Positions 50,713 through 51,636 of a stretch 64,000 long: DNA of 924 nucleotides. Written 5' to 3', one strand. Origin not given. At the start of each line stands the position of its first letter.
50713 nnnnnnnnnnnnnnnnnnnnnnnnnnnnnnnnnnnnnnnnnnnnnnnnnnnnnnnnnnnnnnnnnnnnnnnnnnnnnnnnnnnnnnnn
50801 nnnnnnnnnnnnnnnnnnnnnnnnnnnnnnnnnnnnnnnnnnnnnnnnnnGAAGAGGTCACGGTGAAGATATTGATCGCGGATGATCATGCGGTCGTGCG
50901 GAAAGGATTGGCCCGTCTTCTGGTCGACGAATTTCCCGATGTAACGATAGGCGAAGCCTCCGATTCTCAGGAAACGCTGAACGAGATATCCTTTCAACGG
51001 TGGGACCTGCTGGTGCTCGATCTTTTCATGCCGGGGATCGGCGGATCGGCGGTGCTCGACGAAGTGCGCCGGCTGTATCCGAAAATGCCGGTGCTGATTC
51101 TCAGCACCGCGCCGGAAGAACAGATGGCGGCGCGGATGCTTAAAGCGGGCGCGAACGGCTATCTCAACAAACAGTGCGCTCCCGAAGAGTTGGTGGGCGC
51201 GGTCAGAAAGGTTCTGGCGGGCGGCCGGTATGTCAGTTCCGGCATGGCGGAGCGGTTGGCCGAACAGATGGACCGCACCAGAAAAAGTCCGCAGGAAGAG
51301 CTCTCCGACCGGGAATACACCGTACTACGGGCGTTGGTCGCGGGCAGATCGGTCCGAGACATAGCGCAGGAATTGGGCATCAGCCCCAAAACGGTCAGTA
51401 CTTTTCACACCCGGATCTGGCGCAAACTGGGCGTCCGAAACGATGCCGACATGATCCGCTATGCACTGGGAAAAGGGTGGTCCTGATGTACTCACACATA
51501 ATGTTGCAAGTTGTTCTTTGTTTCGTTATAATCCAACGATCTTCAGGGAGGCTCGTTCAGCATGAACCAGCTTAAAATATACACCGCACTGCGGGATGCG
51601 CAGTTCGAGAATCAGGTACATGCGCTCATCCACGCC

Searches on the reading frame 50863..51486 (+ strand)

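Call 3: search_protein_families(library=pfam, proteins=[window:50863-51486:+], max_evalue=0.01)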
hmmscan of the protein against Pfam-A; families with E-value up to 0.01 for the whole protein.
window:50863-51486:+ (207 aa): 11 families
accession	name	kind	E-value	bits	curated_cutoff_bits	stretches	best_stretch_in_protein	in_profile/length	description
PF00072.30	Response_reg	-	9e-26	90.7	30.2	1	3-114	1-110/111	Response regulator receiver domain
PF00196.25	GerE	-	1.1e-18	67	23.5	1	146-201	2-57/57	Bacterial regulatory proteins, luxR family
PF13518.12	HTH_28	-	3.2e-05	24.4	25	1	154-190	5-40/52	Helix-turn-helix domain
PF13936.12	HTH_38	-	7.8e-05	22.8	27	1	156-179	15-38/44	Helix-turn-helix domain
PF13384.12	HTH_23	-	9.5e-05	22.5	24.6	1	154-182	10-38/50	Homeodomain-like domain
PF08281.18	Sigma70_r4_2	-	0.00013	22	25.7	1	146-186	10-51/54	Sigma-70, region 4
PF13551.12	HTH_29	-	0.00017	22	28.1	1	153-184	3-35/64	Winged helix-turn helix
PF13542.12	HTH_Tnp_ISL3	-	0.00051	19.9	27.4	1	151-182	17-47/51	Helix-turn-helix domain of transposase family ISL3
PF04545.22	Sigma70_r4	-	0.00066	19.6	24.1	1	146-189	4-48/50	Sigma-70, region 4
PF01527.26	HTH_Tnp_1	-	0.0089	16.7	24.1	0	155-180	17-42/75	Transposase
PF13412.12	HTH_24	-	0.0097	15.9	21.9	0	161-179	17-35/48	Winged helix-turn-helix DNA-binding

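Call 4: search_protein_families(library=ncbifam, proteins=[window:50863-51486:+], max_evalue=0.01)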
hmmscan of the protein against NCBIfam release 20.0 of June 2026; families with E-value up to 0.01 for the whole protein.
window:50863-51486:+ (207 aa): 113 families (the best 25 are shown)
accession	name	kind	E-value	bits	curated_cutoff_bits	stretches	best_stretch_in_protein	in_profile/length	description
NF007018.1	PRK09483.1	equivalog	4.9e-43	147.3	280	1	2-202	3-204/217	UvrY/SirA/GacA family response regulator transcription factor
NF052445.1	RespRegMctR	equivalog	8.7e-41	139.6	300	1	2-205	3-203/205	two-component system response regulator MctR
NF011896.0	PRK15369.1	equivalog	2.9e-36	125.1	242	1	1-201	4-204/211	two component system response regulator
NF047785.1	respo_reg_MadR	equivalog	9.6e-33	113.3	300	1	1-201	1-203/209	MadR family response regulator transcription factor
NF007685.0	PRK10360.1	equivalog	9.2e-32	110.4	258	1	2-201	3-192/196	response regulator transcription factor UhpA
NF007935.0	PRK10651.1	equivalog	5e-31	107.6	250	1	2-193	8-202/216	two-component system response regulator NarL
NF007403.0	PRK09935.1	equivalog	8e-31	107.3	271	1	3-201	6-204/210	fimbria biosynthesis transcriptional regulator FimZ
NF007708.0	PRK10403.1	equivalog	2.1e-28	99.2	343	1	2-193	8-200/215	nitrate/nitrite response regulator protein NarP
NF041830.1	RR_TF_ErdR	exception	2.1e-25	89.7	390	1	2-194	3-198/213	response regulator transcription factor ErdR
NF006900.1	PRK09390.1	equivalog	4.1e-25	88.5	255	1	3-203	7-199/203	response regulator FixJ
NF008098.0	PRK10840.1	equivalog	2.1e-22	79.7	235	1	1-200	4-204/216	response regulator transcription factor RcsB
NF007419.0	PRK09958.1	equivalog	9.1e-22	77.6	251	1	1-201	1-198/204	acid-sensing system DNA-binding response regulator EvgA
NF040749.1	tetrathio_RR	equivalog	7.5e-17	61.7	290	1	4-199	4-186/191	tetrathionate respiration response regulator TtrR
NF007005.1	PRK09468.1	equivalog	5.5e-15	55.4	331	1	2-120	5-121/237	osmolarity response regulator transcription factor OmpR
NF051870.1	NAssimRespRegNtrX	equivalog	1.2e-13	50.7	600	1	2-122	3-123/452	nitrogen assimilation response regulator NtrX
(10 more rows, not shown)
